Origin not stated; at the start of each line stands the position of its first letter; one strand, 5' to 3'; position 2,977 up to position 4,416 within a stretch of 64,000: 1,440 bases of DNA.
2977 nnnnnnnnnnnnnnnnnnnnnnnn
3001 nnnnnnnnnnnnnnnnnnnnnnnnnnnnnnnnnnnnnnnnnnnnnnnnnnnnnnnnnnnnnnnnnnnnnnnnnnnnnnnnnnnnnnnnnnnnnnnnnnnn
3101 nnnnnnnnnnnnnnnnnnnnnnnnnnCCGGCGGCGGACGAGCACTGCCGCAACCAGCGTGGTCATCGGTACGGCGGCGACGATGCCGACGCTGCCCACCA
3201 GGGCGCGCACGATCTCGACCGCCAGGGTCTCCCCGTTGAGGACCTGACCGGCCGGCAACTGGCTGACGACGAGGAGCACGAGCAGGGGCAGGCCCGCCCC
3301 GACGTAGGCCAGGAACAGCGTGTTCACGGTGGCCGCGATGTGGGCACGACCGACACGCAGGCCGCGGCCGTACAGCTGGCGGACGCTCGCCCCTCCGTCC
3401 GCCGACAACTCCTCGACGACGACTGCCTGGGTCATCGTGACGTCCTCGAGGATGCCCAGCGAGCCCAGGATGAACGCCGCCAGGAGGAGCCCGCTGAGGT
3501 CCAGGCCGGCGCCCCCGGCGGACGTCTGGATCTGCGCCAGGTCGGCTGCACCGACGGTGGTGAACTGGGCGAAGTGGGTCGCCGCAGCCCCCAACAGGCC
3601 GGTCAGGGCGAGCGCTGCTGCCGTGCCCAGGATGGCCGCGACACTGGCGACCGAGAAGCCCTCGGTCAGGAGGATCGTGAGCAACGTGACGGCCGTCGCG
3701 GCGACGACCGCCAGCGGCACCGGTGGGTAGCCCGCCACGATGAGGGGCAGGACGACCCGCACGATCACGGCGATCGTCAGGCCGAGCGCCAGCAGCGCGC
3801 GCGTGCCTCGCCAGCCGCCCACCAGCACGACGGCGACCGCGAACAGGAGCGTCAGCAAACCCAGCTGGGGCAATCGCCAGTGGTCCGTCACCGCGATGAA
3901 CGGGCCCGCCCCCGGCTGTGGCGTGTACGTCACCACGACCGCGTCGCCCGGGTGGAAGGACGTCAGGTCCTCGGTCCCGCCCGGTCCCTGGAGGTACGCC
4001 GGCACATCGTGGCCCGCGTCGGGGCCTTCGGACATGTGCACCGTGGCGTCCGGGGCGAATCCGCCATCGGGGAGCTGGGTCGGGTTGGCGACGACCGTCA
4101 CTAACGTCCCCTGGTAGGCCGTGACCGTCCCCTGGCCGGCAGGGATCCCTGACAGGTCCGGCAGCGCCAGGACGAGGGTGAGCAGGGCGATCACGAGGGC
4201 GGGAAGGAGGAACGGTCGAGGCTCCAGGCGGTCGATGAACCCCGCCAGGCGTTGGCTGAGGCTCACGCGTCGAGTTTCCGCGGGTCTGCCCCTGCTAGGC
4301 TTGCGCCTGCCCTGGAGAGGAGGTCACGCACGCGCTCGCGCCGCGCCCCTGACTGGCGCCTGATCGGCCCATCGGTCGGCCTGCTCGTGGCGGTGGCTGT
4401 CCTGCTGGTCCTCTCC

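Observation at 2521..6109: YibE/F locus with a C-terminal extracytoplasmic domain fusion and a divergently encoded standalone copy of that domain, in an operon with uppP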

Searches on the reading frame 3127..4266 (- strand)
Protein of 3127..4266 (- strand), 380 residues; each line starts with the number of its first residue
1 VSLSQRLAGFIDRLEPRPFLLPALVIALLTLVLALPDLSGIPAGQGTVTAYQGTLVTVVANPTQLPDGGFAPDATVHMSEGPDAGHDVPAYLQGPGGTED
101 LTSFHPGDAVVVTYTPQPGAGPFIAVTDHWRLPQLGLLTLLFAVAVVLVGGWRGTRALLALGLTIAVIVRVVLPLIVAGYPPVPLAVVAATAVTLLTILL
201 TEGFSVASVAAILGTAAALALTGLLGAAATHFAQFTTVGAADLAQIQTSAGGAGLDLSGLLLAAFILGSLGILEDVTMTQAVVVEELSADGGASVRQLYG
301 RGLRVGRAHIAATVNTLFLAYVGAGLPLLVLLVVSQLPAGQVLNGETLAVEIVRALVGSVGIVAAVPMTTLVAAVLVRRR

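Call 18: find_homologous_proteins(query=window:3127-4266:-, max_evalue=1e-10)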
Query window:3127-4266:- (380 aa): 775 proteins with E <= 1e-10 among 8000 candidates; the best 120 are listed.
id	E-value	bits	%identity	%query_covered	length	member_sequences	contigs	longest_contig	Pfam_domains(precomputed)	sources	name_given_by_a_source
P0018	1.2e-219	747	98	100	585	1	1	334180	PF07907.18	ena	-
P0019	1.7e-218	743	97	100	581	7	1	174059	PF07907.18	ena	-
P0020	2.8e-214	729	95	100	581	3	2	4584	PF07907.18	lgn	-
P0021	1.6e-212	723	94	100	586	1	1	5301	PF07907.18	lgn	-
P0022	9.0e-209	711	93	100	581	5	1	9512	PF07907.18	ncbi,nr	ncbi:MAG TPA: YibE/F family protein [Candidatus Sulfotelmatobacter sp.]|nr:YibE/F family protein [Ca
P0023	9.1e-207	704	93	100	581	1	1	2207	PF07907.18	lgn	-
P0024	1.6e-200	684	89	100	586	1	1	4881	PF07907.18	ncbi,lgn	-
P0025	2.0e-200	684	89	100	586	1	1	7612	PF07907.18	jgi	jgi:uncharacterized membrane protein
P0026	2.5e-200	683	90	100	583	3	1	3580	PF07907.18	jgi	-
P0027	3.5e-199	680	97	91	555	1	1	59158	PF07907.18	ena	-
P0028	5.8e-173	593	82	91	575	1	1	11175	PF07907.18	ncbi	ncbi:MAG: YibE/F family protein [Candidatus Limnocylindrales bacterium]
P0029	5.4e-138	478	73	80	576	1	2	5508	PF07907.18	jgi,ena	-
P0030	2.8e-117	410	57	98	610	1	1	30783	PF07907.18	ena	-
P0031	1.6e-113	398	60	94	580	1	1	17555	PF07907.18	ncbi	-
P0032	5.2e-113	396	57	97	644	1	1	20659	PF07907.18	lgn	-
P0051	7.0e-108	379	56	97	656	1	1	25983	PF07907.18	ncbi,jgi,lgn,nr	ncbi:MAG: YibE/F family protein [Chloroflexi bacterium]|nr:YibE/F family protein [Chloroflexota bact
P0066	1.6e-106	375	56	96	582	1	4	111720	PF07907.18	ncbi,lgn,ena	-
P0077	2.8e-105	371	61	87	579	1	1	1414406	PF07907.18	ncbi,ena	-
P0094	6.3e-104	366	59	92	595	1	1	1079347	PF07907.18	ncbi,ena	-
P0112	4.4e-103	363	55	97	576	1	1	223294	PF07907.18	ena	-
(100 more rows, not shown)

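Call 32: find_encoding_contigs(protein=P0028, flank=6000, max_places=1)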
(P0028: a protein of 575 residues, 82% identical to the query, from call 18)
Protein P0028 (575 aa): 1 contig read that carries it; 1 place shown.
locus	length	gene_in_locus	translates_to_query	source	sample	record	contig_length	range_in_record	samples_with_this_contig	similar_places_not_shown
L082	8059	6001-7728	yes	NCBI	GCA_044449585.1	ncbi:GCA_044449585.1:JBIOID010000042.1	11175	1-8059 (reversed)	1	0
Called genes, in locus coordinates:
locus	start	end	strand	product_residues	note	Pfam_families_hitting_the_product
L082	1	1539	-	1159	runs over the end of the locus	PF03176:MMPL, PF07143:AttH, PF17186:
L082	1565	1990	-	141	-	PF02566:OsmC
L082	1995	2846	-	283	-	PF00950:ABC-3, PF01032:FecCD (weak)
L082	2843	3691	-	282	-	PF02463:SMC_N (faint), PF00005:ABC_tran, PF13304:AAA_21 (faint)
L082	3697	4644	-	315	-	PF01297:ZnuA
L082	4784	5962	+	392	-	PF07907:YibE_F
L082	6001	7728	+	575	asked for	PF07907:YibE_F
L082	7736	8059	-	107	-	PF02673:BacA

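Call 33: find_encoding_contigs(protein=P0030, flank=6000, max_places=1)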
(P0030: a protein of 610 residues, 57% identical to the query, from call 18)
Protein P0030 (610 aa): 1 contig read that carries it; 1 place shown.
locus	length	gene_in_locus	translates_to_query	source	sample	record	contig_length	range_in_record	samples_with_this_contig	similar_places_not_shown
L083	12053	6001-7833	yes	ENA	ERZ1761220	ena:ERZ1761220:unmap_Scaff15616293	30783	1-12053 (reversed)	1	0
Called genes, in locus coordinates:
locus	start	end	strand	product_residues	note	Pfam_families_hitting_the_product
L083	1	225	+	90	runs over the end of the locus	PF02597:ThiS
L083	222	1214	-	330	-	PF08279:HTH_11, PF12840:HTH_20 (weak), PF13280:WYL, PF25583:WCX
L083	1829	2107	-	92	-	-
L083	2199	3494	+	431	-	PF00465:Fe-ADH, PF13685:Fe-ADH_2, PF25137:ADH_Fe_C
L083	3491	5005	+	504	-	PF00732:GMC_oxred_N, PF00890:FAD_binding_2 (faint), PF05199:GMC_oxred_C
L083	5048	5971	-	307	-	PF01978:TrmB, PF24217:DUF7436 (weak)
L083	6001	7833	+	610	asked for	PF07907:YibE_F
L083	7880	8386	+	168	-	PF02566:OsmC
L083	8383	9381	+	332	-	PF00701:DHDPS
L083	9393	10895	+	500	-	PF17767:NAPRTase_N, PF04095:NAPRTase (weak), PF17956:NAPRTase_C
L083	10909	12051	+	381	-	?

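Call 34: find_encoding_contigs(protein=P0066, flank=6000, max_places=1)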
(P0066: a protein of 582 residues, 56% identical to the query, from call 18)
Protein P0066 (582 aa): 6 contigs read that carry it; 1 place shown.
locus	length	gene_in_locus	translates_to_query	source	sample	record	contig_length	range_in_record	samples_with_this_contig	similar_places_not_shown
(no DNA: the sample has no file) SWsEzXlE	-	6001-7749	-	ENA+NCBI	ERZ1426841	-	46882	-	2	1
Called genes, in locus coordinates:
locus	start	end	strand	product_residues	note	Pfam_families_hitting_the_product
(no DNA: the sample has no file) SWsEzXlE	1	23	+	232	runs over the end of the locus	-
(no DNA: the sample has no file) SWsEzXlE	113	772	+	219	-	PF00578:AhpC-TSA (weak), PF02630:SCO1-SenC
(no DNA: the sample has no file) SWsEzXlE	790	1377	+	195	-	PF04314:LpqE-like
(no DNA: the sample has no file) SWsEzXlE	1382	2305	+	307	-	-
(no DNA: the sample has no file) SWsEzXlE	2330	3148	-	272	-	PF00950:ABC-3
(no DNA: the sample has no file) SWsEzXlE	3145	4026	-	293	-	PF00005:ABC_tran, PF02463:SMC_N (faint), PF13304:AAA_21 (faint)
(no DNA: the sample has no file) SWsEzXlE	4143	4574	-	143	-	PF01475:FUR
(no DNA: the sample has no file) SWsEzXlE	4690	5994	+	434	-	PF07907:YibE_F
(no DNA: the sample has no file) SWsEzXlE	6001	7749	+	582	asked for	PF07907:YibE_F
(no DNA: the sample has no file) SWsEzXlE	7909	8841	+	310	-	PF01297:ZnuA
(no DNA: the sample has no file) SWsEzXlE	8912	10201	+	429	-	PF07690:MFS_1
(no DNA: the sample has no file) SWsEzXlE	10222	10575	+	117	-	-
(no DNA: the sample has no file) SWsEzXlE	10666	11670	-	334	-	PF01522:Polysacc_deac_1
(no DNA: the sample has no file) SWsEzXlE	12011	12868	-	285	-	PF13814:Replic_Relax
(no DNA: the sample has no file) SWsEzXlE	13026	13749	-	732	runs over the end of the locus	PF01935:DUF87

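Call 35: find_encoding_contigs(protein=P0077, flank=6000, max_places=1)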
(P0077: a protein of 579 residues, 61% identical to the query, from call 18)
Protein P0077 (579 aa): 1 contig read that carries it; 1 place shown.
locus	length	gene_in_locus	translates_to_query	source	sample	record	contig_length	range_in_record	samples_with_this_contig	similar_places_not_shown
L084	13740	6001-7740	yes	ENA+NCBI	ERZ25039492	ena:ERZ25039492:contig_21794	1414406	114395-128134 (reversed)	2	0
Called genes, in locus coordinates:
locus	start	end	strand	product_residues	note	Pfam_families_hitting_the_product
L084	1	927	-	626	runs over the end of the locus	PF01839:FG-GAP (weak), PF13517:FG-GAP_3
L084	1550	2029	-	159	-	PF19694:DUF6194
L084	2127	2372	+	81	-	PF10944:DUF2630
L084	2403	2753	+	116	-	PF00903:Glyoxalase, PF18029:Glyoxalase_6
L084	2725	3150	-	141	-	PF00950:ABC-3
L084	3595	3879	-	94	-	-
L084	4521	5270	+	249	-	-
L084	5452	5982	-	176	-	PF01475:FUR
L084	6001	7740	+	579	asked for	PF07907:YibE_F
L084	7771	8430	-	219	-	PF00034:Cytochrom_C, PF13442:Cytochrome_CBB3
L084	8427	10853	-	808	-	PF05425:CopD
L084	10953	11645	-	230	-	-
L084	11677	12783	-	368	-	PF01380:SIS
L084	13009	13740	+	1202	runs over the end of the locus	-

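Call 43: find_encoding_contigs(protein=P0019, flank=6000, max_places=1)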
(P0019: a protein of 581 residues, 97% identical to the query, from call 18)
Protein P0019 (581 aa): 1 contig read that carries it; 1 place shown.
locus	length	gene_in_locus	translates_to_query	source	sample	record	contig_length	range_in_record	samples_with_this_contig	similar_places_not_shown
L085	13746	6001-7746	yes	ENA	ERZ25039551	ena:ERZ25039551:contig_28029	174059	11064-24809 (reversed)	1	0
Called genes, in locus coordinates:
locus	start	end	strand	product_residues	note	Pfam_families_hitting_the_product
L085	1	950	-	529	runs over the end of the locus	PF03176:MMPL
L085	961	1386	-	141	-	PF02566:OsmC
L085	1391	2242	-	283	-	PF00950:ABC-3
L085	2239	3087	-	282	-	PF00005:ABC_tran, PF13304:AAA_21 (faint)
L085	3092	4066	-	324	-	PF01297:ZnuA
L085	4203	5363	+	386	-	PF07907:YibE_F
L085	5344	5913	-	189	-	-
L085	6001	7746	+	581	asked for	PF07907:YibE_F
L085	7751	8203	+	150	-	PF02673:BacA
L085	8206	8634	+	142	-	PF02673:BacA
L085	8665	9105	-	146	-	-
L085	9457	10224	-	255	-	PF01209:Ubie_methyltran (weak), PF13489:Methyltransf_23, PF13847:Methyltransf_31, PF08241:Methyltransf_11, PF08242:Methyltransf_12, PF13649:Methyltransf_25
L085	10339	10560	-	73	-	-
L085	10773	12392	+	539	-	PF04055:Radical_SAM, PF12544:LAM_C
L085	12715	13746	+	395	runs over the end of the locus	-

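Call 44: find_encoding_contigs(protein=P0094, flank=6000, max_places=1)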
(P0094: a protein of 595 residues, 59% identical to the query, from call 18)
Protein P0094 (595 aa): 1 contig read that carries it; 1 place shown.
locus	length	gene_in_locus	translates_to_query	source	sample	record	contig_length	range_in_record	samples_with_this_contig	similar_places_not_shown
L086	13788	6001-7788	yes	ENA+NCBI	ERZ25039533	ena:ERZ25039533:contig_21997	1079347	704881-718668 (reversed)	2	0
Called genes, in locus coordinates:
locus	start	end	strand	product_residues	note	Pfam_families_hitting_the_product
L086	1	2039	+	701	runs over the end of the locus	PF01590:GAF, PF13185:GAF_2, PF13492:GAF_3, PF00990:GGDEF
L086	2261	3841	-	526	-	PF00171:Aldedh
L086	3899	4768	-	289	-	PF00702:Hydrolase, PF13344:Hydrolase_6, PF13242:Hydrolase_like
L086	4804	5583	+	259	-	PF00106:adh_short, PF13561:adh_short_C2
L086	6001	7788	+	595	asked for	PF07907:YibE_F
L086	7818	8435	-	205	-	PF00034:Cytochrom_C, PF13442:Cytochrome_CBB3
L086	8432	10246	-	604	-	PF04234:CopC, PF05425:CopD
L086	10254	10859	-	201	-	-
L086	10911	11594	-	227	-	-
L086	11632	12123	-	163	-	PF04248:NTP_transf_9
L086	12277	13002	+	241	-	PF01891:CbiM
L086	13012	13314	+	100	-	PF13190:PDGLE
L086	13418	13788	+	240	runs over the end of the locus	PF02361:CbiQ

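Call 45: find_encoding_contigs(protein=P0112, flank=6000, max_places=1)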
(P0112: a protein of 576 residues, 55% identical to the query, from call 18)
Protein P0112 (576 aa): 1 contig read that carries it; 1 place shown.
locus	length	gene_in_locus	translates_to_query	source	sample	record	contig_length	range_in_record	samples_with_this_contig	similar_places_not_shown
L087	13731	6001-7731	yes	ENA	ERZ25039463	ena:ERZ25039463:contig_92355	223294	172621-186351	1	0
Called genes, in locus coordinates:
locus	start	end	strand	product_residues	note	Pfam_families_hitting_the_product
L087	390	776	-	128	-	PF07884:VKOR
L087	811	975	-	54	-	-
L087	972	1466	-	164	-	PF13462:Thioredoxin_4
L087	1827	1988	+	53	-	-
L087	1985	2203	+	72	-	-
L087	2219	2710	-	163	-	PF13442:Cytochrome_CBB3, PF00034:Cytochrom_C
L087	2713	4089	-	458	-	PF05425:CopD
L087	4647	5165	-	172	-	-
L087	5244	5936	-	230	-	-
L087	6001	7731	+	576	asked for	PF07907:YibE_F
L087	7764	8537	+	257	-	-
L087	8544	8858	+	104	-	-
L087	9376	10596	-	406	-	-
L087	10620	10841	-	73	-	-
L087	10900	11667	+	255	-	-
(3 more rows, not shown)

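Call 46: find_encoding_contigs(protein=P0051, flank=6000, max_places=1)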
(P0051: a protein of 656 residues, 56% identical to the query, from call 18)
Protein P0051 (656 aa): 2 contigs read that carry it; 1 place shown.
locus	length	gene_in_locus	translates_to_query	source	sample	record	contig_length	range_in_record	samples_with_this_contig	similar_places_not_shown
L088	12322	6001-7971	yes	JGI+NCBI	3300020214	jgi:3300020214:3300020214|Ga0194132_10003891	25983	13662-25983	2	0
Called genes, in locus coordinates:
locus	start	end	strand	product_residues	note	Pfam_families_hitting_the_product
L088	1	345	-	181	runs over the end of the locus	PF00565:SNase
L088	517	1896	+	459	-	PF01546:Peptidase_M20, PF07687:M20_dimer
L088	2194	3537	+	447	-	PF00291:PALP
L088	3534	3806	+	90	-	PF02597:ThiS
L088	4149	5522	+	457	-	PF00465:Fe-ADH, PF13685:Fe-ADH_2, PF25137:ADH_Fe_C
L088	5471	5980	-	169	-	PF00484:Pro_CA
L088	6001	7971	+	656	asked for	PF07907:YibE_F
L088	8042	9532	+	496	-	PF17767:NAPRTase_N, PF17956:NAPRTase_C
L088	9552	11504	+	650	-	PF16177:ACAS_N, PF00501:AMP-binding, PF13193:AMP-binding_C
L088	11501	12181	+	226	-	PF00702:Hydrolase, PF13419:HAD_2 (weak), PF13242:Hydrolase_like (weak)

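Call 82: search_protein_families(library=ncbifam, proteins=[L084:5455-5982:-], max_evalue=0.00001)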
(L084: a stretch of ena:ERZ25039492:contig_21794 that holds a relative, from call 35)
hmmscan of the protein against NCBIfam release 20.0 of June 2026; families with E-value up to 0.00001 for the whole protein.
L084:5455-5982:- (176 aa): 9 families
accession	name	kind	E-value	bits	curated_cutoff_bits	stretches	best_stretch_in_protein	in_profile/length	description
NF051892.1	TransRegFurBacil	equivalog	2.8e-25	89.1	220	1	31-167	6-146/149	ferric iron uptake transcriptional regulator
NF006999.0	PRK09462.1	equivalog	3.6e-18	65.6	146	1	35-168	6-140/148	ferric iron uptake transcriptional regulator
NF052545.1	TransRegPerRClab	equivalog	3.9e-18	65.8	180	1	34-167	5-137/138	transcriptional regulator PerR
NF008646.0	PRK11639.1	equivalog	6.6e-15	55.2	167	1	38-166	18-148/171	zinc uptake transcriptional repressor Zur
NF051891.1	TransRegFurHelico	equivalog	1e-13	51.4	200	1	40-166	21-147/148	ferric iron uptake transcriptional regulator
NF047462.1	FUR_perox_PerRA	exception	5.9e-12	46.3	200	1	37-131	12-105/142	peroxide-responsive transcriptional repressor PerRA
NF047406.1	TransRegPerRTherm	equivalog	2.4e-11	44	200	1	43-167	5-128/130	manganese-dependent transcriptional regulator PerR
NF045677.1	FeRespRegIrr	equivalog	7.7e-10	38.9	170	1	36-129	3-96/127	Fur family transcriptional regulator Irr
NF045678.1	TransRegIrrA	equivalog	8.2e-10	38.7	150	1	32-135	8-111/138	iron response transcriptional regulator IrrA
